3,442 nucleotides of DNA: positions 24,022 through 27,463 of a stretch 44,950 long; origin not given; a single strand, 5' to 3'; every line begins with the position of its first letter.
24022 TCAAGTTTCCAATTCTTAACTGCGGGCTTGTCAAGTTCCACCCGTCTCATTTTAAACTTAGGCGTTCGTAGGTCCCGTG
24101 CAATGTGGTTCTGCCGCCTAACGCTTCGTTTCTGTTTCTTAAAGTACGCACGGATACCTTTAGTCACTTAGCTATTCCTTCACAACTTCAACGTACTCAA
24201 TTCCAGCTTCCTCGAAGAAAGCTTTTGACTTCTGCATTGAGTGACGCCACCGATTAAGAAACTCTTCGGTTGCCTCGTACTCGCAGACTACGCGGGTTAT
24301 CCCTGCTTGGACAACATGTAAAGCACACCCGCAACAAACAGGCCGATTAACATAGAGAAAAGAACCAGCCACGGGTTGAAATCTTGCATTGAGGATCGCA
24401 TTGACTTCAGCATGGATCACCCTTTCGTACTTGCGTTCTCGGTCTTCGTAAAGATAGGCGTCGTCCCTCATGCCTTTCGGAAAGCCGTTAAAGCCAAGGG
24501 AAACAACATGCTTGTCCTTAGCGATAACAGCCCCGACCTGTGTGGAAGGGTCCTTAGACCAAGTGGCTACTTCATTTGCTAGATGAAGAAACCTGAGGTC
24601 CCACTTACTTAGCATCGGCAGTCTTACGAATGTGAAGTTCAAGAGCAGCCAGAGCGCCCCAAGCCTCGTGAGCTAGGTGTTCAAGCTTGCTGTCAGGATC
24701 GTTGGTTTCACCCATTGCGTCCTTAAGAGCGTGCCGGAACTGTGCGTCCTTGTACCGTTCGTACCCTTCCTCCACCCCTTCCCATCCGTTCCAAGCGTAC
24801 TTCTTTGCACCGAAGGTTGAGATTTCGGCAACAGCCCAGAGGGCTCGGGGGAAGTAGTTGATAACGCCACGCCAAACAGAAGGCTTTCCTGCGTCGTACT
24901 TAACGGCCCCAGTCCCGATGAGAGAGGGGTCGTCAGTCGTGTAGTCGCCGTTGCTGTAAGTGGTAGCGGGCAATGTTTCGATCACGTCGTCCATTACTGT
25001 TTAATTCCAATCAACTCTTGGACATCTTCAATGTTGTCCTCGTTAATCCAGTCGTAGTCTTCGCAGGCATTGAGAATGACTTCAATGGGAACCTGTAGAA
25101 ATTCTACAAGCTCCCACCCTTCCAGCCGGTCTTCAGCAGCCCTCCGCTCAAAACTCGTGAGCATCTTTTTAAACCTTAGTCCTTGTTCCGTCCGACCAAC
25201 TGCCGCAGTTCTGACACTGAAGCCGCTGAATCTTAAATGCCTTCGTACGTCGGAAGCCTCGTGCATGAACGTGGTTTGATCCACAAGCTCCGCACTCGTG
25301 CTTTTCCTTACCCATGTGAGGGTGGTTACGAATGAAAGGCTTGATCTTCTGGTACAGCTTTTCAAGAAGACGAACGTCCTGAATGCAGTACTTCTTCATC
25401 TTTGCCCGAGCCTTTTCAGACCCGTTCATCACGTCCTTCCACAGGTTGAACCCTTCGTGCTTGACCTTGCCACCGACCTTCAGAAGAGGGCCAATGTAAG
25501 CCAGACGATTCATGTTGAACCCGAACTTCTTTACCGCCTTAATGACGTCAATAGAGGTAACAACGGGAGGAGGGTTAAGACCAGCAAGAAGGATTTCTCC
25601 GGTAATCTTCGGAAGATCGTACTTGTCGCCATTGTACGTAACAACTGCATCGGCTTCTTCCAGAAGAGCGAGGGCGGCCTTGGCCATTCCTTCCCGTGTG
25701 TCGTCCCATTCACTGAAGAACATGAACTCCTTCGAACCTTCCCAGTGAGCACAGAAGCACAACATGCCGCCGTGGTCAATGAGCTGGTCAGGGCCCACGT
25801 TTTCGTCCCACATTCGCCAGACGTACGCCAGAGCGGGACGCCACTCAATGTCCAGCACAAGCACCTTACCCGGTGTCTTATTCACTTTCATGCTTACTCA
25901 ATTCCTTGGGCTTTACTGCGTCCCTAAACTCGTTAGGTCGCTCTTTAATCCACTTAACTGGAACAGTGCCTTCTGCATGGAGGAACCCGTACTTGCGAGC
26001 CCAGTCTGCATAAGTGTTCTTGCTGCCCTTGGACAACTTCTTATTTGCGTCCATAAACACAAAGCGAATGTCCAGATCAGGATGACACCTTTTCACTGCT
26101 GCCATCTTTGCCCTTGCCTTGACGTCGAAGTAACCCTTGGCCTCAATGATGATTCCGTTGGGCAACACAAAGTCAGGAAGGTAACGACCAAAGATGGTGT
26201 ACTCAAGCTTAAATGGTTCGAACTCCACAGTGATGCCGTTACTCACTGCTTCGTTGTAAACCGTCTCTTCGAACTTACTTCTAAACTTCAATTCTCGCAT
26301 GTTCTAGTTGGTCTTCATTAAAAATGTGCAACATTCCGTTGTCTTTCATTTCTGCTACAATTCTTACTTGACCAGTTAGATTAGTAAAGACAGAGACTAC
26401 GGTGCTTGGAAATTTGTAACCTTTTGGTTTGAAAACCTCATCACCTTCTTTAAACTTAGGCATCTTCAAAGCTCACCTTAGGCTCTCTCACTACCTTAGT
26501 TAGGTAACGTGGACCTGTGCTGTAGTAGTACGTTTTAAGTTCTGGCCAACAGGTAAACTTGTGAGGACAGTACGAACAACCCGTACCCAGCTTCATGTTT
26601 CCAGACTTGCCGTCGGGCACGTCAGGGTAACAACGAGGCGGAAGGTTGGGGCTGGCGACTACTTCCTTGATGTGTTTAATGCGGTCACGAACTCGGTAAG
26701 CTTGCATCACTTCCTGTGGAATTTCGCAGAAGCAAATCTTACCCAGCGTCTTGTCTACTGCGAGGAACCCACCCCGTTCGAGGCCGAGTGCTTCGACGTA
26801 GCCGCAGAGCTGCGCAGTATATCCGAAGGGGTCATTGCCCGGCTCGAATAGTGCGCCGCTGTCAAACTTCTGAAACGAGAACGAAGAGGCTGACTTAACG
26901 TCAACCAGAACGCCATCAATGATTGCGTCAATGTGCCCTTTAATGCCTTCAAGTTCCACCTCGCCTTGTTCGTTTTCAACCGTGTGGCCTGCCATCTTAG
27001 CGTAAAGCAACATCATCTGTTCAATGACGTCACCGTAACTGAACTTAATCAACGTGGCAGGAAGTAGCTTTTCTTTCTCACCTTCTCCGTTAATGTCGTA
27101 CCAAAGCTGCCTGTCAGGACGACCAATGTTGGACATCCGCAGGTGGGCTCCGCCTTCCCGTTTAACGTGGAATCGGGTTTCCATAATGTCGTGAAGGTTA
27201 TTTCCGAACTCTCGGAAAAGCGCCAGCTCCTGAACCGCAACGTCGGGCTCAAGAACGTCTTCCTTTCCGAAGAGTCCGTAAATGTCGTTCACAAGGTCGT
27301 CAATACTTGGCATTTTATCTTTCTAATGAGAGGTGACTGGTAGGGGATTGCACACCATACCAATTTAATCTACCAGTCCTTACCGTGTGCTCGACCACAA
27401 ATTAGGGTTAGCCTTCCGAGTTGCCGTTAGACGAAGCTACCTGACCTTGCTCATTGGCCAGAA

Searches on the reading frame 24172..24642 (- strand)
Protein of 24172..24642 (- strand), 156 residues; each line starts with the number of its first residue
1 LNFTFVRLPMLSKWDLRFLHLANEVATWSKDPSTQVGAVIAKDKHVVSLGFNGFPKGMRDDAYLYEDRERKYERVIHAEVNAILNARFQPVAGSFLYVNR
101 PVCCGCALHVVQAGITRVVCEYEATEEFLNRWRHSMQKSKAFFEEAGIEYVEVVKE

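Call 127: search_protein_families(library=pfam, proteins=[window:24172-24642:-], max_evalue=0.001)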
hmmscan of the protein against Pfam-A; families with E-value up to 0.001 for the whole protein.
window:24172-24642:- (156 aa): 2 families
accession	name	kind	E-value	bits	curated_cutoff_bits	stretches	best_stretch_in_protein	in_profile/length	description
PF00383.29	dCMP_cyt_deam_1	-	5.5e-17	62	25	1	13-120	2-100/102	Cytidine and deoxycytidylate deaminase zinc-binding region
PF14437.12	MafB19-deam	-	6.4e-11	42.8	27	1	21-123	10-102/142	MafB19-like deaminase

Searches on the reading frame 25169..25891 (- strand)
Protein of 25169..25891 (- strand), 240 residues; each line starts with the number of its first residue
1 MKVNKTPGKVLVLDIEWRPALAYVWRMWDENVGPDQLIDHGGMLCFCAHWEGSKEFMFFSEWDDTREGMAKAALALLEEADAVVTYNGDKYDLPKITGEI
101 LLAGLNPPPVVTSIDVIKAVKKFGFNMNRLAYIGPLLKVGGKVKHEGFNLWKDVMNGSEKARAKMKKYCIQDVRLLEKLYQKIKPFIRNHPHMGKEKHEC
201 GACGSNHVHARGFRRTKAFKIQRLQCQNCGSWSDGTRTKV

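Call 127: search_protein_families(library=pfam, proteins=[window:25169-25891:-], max_evalue=0.001)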
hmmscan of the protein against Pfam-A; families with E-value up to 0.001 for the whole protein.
window:25169-25891:- (240 aa): 1 family
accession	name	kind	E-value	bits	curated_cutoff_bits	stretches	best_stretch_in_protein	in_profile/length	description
PF13482.12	RNase_H_2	-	5.5e-09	36.6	22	1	50-183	25-164/165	RNase_H superfamily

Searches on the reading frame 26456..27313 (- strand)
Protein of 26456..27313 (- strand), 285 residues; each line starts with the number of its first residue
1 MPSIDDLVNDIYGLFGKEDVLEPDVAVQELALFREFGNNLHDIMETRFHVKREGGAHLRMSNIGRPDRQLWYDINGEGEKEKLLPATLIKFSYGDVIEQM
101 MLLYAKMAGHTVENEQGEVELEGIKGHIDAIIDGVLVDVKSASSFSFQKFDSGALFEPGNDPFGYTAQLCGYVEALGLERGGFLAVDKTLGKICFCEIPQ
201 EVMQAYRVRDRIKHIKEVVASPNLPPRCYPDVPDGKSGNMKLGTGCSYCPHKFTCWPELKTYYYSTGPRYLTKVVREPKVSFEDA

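Call 72: search_protein_families(library=pfam, proteins=[window:26456-27313:-], max_evalue=0.001)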
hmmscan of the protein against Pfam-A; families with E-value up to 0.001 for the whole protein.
window:26456-27313:- (285 aa): 1 family
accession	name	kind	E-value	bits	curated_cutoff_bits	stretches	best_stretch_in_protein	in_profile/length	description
PF12705.13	PDDEXK_1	-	0.00066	20.1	22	0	29-255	31-246/247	PD-(D/E)XK nuclease superfamily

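Call 73: search_protein_families(library=phrogs, proteins=[window:26456-27313:-], max_evalue=0.00001)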
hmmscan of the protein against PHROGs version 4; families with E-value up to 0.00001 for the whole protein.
window:26456-27313:- (285 aa): 2 families
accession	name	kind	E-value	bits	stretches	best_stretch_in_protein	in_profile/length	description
phrog_1990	-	DNA, RNA and nucleotide metabolism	2.9e-39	136.2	1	43-258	24-238/290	Cas4-domain exonuclease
phrog_1706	-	DNA, RNA and nucleotide metabolism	1.1e-13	52.3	1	36-262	24-249/293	CRISPR/Cas system associated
